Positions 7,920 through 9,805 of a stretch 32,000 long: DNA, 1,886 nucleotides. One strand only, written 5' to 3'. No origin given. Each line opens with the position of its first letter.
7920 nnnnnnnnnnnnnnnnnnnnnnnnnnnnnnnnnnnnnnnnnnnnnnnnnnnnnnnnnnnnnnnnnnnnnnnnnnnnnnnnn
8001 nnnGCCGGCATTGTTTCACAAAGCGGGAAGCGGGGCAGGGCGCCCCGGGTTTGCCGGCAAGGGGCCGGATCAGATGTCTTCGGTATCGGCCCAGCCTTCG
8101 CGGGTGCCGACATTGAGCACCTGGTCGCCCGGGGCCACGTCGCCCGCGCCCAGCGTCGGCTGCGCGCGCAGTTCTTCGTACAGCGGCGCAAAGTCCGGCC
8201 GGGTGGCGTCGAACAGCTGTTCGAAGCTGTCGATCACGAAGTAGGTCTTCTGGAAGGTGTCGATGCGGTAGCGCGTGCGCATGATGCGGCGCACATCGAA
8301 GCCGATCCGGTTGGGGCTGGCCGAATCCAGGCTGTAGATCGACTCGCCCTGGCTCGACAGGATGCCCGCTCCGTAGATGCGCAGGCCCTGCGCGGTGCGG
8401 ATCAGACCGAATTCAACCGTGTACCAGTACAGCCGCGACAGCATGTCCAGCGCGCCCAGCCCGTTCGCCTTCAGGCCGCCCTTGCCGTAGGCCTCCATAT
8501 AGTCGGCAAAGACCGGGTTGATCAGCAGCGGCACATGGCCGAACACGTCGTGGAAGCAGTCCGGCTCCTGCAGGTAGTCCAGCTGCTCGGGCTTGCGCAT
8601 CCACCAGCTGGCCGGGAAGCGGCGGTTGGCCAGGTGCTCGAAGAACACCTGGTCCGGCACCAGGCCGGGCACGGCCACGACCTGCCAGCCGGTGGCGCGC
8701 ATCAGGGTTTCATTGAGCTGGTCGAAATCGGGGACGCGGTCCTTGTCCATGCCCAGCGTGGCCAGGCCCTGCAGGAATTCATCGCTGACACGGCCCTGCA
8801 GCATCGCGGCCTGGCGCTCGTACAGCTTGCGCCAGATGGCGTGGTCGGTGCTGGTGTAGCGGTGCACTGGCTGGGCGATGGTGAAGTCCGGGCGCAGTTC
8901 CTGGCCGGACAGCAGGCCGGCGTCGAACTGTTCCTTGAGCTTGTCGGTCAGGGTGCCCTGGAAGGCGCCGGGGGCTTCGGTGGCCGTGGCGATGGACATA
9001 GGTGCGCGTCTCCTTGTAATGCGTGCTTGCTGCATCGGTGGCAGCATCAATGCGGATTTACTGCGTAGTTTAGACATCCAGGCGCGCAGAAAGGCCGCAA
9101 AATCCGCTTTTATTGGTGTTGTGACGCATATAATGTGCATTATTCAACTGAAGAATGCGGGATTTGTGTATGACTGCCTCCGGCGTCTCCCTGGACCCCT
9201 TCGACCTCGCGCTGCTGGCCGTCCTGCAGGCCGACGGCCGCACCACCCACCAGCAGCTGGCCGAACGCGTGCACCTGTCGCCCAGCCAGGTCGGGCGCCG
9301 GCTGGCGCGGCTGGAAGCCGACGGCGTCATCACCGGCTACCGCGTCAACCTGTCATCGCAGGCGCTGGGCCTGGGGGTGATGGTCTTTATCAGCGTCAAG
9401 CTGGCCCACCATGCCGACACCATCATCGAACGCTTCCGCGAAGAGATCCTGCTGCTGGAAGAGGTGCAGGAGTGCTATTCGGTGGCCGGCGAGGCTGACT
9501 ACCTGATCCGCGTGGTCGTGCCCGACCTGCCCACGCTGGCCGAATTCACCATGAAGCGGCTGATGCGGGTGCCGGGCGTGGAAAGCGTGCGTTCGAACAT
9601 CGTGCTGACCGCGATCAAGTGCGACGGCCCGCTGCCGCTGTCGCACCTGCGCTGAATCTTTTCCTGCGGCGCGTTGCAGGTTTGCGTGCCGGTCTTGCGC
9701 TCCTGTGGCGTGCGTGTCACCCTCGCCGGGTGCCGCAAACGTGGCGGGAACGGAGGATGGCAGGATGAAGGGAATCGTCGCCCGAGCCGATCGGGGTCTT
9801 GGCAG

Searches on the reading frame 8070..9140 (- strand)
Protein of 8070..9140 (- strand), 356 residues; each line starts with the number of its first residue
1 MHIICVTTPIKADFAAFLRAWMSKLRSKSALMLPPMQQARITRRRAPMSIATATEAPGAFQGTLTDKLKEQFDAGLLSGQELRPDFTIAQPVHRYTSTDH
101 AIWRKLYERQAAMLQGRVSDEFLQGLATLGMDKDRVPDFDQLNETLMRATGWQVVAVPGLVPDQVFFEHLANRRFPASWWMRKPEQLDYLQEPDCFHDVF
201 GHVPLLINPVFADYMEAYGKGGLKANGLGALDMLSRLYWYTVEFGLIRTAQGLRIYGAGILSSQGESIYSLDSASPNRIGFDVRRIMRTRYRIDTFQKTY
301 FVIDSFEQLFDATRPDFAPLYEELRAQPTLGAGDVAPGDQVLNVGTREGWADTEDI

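Call 10: search_protein_families(library=pfam, proteins=[window:8070-9140:-])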
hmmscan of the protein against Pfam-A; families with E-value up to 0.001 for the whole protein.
window:8070-9140:- (356 aa): 1 family
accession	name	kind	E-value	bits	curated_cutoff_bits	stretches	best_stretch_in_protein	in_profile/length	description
PF00351.26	Biopterin_H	-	3.4e-44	151.7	22.7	1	92-311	58-279/331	Biopterin-dependent aromatic amino acid hydroxylase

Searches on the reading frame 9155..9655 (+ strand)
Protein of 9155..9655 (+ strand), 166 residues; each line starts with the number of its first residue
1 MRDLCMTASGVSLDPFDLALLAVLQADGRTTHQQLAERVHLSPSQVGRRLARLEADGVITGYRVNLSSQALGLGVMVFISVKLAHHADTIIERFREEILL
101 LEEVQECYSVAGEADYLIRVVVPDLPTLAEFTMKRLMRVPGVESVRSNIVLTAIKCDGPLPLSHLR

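Call 10: search_protein_families(library=pfam, proteins=[window:9155-9655:+])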
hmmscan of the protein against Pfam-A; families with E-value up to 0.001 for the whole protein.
window:9155-9655:+ (166 aa): 9 families
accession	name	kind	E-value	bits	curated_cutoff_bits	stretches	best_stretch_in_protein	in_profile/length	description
PF01037.27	AsnC_trans_reg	-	7.2e-21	74.3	25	1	79-151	1-71/73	Lrp/AsnC ligand binding domain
PF13412.12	HTH_24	-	7.8e-16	57.8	21.9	1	13-60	1-48/48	Winged helix-turn-helix DNA-binding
PF13404.12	HTH_AsnC-type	-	3.2e-15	56.1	27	1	13-54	1-42/42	AsnC-type helix-turn-helix domain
PF01047.28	MarR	-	2.1e-05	24.7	24.6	1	19-60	7-48/59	MarR family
PF13545.12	HTH_Crp_2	-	2.8e-05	24.4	27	1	29-61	22-55/70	Crp-like helix-turn-helix domain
PF12802.13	MarR_2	-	0.00011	22.7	27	1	19-60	9-51/61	MarR family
PF24034.1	DUF7343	-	0.00067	19.9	27.6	0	24-63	12-52/62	Domain of unknown function (DUF7343)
PF08279.18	HTH_11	-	0.00091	19.5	25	0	19-58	4-44/55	HTH domain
PF12840.13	HTH_20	-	0.00092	19.6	27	0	18-60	7-49/51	Helix-turn-helix domain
